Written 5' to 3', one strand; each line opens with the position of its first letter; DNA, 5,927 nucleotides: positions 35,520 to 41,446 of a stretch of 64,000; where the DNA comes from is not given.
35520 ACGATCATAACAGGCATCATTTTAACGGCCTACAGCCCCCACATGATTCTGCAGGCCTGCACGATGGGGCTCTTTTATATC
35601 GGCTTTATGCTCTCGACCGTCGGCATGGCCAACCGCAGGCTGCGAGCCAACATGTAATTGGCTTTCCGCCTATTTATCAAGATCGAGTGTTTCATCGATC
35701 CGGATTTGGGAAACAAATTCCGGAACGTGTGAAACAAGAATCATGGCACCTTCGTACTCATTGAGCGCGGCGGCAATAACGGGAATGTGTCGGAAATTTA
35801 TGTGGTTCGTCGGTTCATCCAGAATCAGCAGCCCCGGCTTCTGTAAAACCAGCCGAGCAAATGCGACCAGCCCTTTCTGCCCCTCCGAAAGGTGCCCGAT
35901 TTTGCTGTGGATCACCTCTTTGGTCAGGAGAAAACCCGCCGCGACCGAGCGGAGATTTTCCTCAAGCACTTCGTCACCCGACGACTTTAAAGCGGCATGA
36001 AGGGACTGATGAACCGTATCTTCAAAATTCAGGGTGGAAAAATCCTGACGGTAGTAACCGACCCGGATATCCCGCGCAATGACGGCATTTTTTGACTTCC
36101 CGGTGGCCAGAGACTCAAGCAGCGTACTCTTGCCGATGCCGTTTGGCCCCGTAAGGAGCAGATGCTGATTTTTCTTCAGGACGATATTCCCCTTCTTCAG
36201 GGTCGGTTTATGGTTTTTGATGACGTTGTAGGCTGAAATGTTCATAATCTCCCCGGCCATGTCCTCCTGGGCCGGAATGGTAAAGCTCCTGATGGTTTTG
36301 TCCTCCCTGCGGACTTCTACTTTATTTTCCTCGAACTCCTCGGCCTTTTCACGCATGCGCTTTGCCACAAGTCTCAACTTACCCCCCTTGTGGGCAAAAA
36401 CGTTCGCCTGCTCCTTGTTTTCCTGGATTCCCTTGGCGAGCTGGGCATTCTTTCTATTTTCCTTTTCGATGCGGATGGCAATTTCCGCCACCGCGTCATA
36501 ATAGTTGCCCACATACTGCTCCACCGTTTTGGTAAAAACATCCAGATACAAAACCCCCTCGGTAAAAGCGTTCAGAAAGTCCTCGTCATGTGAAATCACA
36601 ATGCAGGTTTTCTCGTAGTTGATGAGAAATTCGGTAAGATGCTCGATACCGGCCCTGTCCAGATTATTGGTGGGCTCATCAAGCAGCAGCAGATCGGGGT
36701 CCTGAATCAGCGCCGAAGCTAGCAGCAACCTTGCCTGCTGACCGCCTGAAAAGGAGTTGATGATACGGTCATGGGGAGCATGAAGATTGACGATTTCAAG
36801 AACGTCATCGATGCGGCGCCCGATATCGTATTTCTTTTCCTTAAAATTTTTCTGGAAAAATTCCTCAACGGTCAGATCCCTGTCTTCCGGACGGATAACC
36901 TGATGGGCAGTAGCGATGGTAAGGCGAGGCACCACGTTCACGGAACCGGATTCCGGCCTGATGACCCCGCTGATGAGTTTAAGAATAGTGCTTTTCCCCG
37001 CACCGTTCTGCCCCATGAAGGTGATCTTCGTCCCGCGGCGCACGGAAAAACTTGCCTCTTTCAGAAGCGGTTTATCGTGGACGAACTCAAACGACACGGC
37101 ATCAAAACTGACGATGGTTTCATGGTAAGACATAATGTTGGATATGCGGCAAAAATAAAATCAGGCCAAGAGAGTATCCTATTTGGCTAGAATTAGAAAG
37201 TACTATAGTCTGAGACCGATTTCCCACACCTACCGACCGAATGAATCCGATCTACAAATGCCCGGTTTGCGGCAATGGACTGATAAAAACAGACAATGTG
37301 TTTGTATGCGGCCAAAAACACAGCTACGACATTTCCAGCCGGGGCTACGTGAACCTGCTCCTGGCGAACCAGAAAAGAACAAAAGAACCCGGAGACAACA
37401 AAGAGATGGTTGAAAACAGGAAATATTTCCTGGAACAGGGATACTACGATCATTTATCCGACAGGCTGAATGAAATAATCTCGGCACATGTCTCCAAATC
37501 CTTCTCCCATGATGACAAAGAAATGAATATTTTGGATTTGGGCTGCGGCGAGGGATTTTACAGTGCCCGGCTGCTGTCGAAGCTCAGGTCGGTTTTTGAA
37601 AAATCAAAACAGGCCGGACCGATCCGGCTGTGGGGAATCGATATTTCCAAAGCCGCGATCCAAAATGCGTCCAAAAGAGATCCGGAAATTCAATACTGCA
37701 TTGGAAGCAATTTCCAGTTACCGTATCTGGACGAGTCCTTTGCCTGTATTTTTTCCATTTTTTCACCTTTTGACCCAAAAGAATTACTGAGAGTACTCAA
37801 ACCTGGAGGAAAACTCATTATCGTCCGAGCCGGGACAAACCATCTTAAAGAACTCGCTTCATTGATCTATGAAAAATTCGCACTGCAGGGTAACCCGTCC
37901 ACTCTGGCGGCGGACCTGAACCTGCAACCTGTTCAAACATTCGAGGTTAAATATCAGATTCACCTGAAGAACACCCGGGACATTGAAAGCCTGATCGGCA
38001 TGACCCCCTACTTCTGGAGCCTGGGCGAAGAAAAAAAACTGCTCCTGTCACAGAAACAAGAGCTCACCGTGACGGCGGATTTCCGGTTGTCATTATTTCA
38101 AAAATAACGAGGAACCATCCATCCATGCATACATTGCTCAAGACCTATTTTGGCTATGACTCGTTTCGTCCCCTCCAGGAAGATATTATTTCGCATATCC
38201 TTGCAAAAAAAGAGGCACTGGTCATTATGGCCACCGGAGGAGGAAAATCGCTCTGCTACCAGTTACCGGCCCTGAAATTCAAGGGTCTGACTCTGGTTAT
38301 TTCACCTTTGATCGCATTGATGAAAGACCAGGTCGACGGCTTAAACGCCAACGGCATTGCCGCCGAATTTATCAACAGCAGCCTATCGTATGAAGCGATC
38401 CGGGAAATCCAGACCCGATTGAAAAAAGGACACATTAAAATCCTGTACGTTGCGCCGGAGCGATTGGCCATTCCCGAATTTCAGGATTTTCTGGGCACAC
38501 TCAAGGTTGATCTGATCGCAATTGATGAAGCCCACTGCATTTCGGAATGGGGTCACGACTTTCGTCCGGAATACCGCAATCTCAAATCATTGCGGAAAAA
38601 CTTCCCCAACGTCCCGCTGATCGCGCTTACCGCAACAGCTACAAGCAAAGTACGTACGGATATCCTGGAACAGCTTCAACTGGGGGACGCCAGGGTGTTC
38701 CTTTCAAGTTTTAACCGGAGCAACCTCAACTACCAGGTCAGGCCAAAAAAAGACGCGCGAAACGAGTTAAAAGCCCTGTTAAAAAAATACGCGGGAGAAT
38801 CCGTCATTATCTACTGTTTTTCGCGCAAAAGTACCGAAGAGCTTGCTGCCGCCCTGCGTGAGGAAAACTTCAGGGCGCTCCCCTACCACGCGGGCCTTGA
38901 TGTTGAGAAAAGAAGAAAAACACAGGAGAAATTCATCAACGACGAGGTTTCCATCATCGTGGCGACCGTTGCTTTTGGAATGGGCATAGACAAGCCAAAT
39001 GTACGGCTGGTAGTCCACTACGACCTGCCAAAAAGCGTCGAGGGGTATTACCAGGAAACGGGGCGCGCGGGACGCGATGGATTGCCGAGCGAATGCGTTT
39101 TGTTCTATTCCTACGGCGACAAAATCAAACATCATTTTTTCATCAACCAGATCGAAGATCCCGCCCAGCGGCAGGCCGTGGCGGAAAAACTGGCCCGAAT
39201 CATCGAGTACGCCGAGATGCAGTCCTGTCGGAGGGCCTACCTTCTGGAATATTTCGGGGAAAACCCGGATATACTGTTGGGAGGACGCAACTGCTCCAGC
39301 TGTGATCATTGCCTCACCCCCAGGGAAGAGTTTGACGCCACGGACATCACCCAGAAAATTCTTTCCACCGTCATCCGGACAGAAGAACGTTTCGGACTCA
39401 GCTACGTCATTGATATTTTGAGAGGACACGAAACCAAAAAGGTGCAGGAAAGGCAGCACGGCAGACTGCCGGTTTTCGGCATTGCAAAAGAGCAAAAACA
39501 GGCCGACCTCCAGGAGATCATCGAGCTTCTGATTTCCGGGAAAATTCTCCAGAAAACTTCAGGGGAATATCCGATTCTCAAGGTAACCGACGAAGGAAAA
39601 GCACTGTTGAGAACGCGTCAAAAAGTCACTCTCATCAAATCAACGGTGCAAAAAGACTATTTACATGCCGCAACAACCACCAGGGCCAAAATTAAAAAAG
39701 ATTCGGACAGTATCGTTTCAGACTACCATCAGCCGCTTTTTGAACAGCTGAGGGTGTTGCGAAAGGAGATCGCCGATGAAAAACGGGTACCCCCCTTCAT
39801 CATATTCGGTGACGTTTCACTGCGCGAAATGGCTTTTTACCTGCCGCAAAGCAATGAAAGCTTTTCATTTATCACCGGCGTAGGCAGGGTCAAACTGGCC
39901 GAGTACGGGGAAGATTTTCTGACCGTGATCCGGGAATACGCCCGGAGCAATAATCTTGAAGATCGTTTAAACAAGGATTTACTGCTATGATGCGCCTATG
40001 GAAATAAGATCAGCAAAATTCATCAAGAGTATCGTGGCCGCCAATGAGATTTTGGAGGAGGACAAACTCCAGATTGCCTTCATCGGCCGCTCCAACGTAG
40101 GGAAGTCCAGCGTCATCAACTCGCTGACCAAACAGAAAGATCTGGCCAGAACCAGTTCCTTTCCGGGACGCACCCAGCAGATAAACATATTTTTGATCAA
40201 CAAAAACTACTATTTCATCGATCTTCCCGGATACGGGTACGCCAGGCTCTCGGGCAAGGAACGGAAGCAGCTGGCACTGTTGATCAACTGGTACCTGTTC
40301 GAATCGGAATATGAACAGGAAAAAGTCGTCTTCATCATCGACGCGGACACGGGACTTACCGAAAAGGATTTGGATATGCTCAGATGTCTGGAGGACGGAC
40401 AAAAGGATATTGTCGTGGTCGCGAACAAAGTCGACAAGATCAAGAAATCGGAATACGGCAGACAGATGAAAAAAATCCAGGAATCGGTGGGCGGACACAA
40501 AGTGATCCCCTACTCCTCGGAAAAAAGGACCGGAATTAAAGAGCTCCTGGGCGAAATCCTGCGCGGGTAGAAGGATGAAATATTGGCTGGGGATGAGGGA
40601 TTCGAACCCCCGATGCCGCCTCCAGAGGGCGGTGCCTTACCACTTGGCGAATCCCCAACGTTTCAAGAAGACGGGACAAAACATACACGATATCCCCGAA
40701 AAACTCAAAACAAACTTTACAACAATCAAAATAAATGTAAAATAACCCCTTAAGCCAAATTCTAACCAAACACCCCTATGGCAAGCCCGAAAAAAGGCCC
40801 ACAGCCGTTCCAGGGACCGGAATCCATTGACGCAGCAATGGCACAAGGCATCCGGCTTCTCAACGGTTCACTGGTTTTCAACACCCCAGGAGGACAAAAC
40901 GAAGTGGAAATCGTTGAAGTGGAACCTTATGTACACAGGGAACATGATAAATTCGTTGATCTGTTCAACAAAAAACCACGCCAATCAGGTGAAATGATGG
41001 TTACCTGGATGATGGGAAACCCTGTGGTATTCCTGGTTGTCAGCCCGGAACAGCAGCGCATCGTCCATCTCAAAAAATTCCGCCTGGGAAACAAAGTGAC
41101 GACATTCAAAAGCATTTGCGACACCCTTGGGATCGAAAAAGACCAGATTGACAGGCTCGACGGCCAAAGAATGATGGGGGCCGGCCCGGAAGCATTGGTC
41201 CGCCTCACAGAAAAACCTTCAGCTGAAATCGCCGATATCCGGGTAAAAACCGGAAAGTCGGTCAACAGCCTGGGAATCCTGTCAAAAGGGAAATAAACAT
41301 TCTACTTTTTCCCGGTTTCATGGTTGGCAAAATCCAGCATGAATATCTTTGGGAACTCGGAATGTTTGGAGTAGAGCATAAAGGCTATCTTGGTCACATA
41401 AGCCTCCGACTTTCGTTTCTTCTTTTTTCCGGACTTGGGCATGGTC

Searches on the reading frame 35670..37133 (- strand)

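Call 12: search_protein_families(library=pfam, proteins=[window:35670-37133:-], max_evalue=0.001)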
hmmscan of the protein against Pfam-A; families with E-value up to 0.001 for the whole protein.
window:35670-37133:- (487 aa): 19 families
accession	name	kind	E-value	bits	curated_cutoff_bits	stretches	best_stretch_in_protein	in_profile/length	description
PF00005.33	ABC_tran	-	9.1e-47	159.5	25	2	24-156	1-137/137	ABC transporter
PF13304.12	AAA_21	-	3.9e-17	63.7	27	1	123-183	233-299/304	AAA domain, putative AbiEii toxin, Type IV TA system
PF02463.25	SMC_N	-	6.2e-10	39.3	40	0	41-190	31-205/220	RecF/RecN/SMC N terminal domain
PF13555.12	AAA_29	-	3.6e-09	36.7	27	0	318-342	18-42/61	P-loop containing region of AAA domain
PF20720.3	nSTAND3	-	6.3e-08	32.9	27.2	1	313-348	8-43/155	Novel STAND NTPase 3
PF03193.22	RsgA_GTPase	-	1.2e-06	28.9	30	0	306-346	91-130/174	RsgA GTPase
PF13401.12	AAA_22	-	5.8e-06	27.1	27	0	321-402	4-65/130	AAA domain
PF13191.12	AAA_16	-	6.3e-06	27.2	32.6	1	323-409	25-104/167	AAA ATPase domain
PF13175.12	AAA_15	-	2.8e-05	24.3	32.1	0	36-172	25-92/374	AAA ATPase domain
PF12775.13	AAA_7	-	3.1e-05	24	25.8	0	317-361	28-72/181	P-loop containing dynein motor region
PF13479.12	AAA_24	-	0.00024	21.5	27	0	322-352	2-28/195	AAA domain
PF13521.12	AAA_28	-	0.00026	21.7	27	0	326-345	3-22/164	AAA domain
PF13476.12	AAA_23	-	0.00028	22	27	0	314-350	12-47/201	AAA domain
PF05729.18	NACHT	-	0.00032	21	26.7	0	325-362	3-40/167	NACHT domain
PF13173.12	AAA_14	-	0.00035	21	27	0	322-361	2-28/129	AAA domain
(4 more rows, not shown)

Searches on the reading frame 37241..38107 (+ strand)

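Call 12: search_protein_families(library=pfam, proteins=[window:37241-38107:+], max_evalue=0.001)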
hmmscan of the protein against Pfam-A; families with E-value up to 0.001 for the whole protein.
window:37241-38107:+ (288 aa): 8 families
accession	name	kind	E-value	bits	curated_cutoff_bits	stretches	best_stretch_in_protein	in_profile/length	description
PF21302.3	Zn_ribbon_RlmA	-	4.9e-13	49.3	27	1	5-48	1-44/44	RlmA, N-terminal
PF13847.12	Methyltransf_31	-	8.8e-13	48.6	27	1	92-215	2-128/145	Methyltransferase domain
PF13649.12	Methyltransf_25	-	5e-11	43.6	27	1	97-190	1-97/97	Methyltransferase domain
PF08241.18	Methyltransf_11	-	3.2e-10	40.9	21.2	1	98-194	1-95/95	Methyltransferase domain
PF01209.24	Ubie_methyltran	-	2.4e-06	27.5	20.1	1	88-214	42-170/233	ubiE/COQ5 methyltransferase family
PF13679.12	Methyltransf_32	-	1.3e-05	25.6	27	1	75-152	8-78/143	Methyltransferase domain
PF08242.18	Methyltransf_12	-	3.9e-05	24.7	30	1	98-165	1-58/98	Methyltransferase domain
PF13489.12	Methyltransf_23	-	0.00012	22.3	27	1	82-168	11-61/164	Methyltransferase domain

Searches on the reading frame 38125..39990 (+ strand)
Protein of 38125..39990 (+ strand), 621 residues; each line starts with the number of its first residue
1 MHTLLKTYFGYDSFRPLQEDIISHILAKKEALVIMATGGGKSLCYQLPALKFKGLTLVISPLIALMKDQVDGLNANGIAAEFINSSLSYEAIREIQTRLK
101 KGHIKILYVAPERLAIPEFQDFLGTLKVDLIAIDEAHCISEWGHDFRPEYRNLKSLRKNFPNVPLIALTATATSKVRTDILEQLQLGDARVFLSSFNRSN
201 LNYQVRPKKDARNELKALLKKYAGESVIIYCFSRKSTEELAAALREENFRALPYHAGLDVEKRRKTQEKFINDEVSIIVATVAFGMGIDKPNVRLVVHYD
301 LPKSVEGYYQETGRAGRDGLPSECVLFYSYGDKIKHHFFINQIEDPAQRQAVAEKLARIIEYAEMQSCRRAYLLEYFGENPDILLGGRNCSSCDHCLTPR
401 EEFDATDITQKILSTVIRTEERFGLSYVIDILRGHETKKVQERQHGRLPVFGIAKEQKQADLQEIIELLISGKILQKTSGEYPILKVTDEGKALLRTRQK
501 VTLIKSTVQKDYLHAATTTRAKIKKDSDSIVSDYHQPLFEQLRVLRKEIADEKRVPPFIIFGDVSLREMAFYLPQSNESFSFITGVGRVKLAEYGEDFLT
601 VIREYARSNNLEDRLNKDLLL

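Call 12: search_protein_families(library=pfam, proteins=[window:38125-39990:+], max_evalue=0.001)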
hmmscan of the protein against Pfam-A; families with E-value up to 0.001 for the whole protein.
window:38125-39990:+ (621 aa): 6 families
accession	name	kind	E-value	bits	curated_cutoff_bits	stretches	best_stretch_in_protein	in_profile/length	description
PF09382.16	RQC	-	1.9e-32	111.9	23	1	399-508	1-110/114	RQC domain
PF00271.37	Helicase_C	-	2.5e-27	95.8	23.5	1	213-319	4-110/110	Helicase conserved C-terminal domain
PF00270.35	DEAD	-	6.3e-27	94.8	26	1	15-176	1-164/167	DEAD/DEAH box helicase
PF00570.28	HRDC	-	1.7e-18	66.8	23.8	1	537-602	3-68/68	HRDC domain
PF16124.10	RecQ_Zn_bind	-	3.4e-15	56.9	25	1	330-397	1-66/66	RecQ zinc-binding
PF04851.21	ResIII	-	1.7e-08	35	22.5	1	14-172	4-162/164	Type III restriction enzyme, res subunit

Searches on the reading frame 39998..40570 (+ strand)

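Call 12: search_protein_families(library=pfam, proteins=[window:39998-40570:+], max_evalue=0.001)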
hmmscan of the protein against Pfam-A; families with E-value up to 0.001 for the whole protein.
window:39998-40570:+ (190 aa): 6 families
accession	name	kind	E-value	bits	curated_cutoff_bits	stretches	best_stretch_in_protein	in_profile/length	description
PF01926.29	MMR_HSR1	-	4.3e-21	75.6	21.9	1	25-144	1-113/113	50S ribosome-binding GTPase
PF02421.24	FeoB_N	-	2.6e-17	63.2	27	1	25-186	2-155/156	Ferrous iron transport protein B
PF03193.22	RsgA_GTPase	-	1.8e-09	38.1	30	1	25-78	108-167/174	RsgA GTPase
PF00009.33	GTP_EFTU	-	2e-09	37.7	26.5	1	109-187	95-182/188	Elongation factor Tu GTP binding domain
PF00350.29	Dynamin_N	-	8.7e-06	26.3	27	0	26-51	1-26/168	Dynamin family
PF00735.24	Septin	-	6.7e-05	22.7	26.2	0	23-61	4-41/280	Septin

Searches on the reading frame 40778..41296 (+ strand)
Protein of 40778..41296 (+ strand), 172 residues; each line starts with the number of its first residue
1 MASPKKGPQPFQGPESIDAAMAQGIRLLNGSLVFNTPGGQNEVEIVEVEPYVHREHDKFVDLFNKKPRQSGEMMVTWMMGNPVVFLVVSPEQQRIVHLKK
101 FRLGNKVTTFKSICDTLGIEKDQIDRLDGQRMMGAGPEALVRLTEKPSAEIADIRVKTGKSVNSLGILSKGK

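Call 12: search_protein_families(library=pfam, proteins=[window:40778-41296:+], max_evalue=0.001)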
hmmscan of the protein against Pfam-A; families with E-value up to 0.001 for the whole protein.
window:40778-41296:+ (172 aa): 0 families

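Call 37: search_protein_families(library=pfam, proteins=[window:40778-41296:+], max_evalue=10)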
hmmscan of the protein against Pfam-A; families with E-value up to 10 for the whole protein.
window:40778-41296:+ (172 aa): 1 family
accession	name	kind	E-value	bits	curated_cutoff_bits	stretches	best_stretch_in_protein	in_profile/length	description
PF02245.21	Pur_DNA_glyco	-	0.26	11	27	1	26-74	13-57/181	Methylpurine-DNA glycosylase (MPG)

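Call 38: search_solved_structures(query=A3, max_evalue=10, show_alignments=2)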
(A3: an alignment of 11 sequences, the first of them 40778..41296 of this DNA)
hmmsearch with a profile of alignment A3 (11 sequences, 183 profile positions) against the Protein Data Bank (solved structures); distinct sequences matched with E-value up to 10: 28.
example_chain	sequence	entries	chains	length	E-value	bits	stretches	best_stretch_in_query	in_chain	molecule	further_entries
2io3_B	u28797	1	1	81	0.12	15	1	85-158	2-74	Small ubiquitin-related modifier 2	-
3zo5_B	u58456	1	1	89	0.14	14.8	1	85-158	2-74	SMALL UBIQUITIN-RELATED MODIFIER 2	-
2io0_B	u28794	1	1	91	0.15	14.7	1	85-158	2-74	Small ubiquitin-related modifier 2 precursor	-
7zjv_B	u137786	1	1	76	0.15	14.7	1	88-158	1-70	Small ubiquitin-related modifier 2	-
5tvq_B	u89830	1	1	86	0.16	14.6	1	85-158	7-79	Small ubiquitin-related modifier 2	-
2awt_A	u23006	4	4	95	0.2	14.2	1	85-158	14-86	Small ubiquitin-related modifier 2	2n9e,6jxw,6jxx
2d07_B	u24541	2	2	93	0.2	14.2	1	85-158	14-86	Ubiquitin-like protein SMT3B | Small ubiquitin-related modifier 2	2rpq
8vl3_A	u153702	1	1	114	0.21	14.2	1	72-132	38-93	De novo designed protein F3 parent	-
1wz0_A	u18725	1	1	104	0.25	13.9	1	85-158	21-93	Ubiquitin-like protein SMT3B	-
5d2m_B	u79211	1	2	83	0.25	13.9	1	88-158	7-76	Small ubiquitin-related modifier 2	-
5tvp_Q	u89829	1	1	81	0.26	13.9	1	85-153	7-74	Small ubiquitin-related modifier 2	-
3uin_B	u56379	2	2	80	0.26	13.9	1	88-158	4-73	Small ubiquitin-related modifier 2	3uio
2mp2_A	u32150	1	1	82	0.27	13.8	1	88-158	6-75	Small ubiquitin-related modifier 3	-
2io1_B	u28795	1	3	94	0.27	13.8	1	88-158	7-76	Small ubiquitin-related modifier 3 precursor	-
9gnn_C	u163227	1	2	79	0.28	13.7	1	89-158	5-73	Small ubiquitin-related modifier 3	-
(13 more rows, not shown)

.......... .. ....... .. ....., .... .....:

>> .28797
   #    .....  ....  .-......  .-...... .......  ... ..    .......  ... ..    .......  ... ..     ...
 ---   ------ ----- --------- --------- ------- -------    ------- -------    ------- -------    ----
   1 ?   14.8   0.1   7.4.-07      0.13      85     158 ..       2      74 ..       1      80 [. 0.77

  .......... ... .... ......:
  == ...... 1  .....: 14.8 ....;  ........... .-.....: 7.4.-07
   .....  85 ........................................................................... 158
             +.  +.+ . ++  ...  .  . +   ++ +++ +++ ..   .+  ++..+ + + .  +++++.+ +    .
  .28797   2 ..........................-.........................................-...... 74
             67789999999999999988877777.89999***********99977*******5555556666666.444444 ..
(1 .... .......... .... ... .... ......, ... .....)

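Call 90: search_protein_families(library=phrogs, proteins=[window:40778-41296:+], max_evalue=0.01)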
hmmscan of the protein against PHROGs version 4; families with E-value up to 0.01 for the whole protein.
window:40778-41296:+ (172 aa): 0 families

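Call 98: search_protein_families(library=ncbifam, alignment_id=A3, max_evalue=0.1)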
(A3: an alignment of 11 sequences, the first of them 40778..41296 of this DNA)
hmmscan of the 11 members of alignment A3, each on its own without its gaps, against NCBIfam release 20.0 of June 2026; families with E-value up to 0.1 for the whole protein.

A. member 1, window:40778-41296:+ (172 aa): 0 families

B. families by the number of members that match (of 11 scanned): 3 families
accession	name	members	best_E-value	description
NF058624.1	RSAMHdlseTHET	2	0.049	(R)-S-adenosyl-L-methionine hydrolase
NF003117.0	PRK04036.1-2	1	0.063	DNA-directed DNA polymerase II small subunit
TIGR00567.1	3mg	1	0.082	DNA-3-methyladenine glycosylase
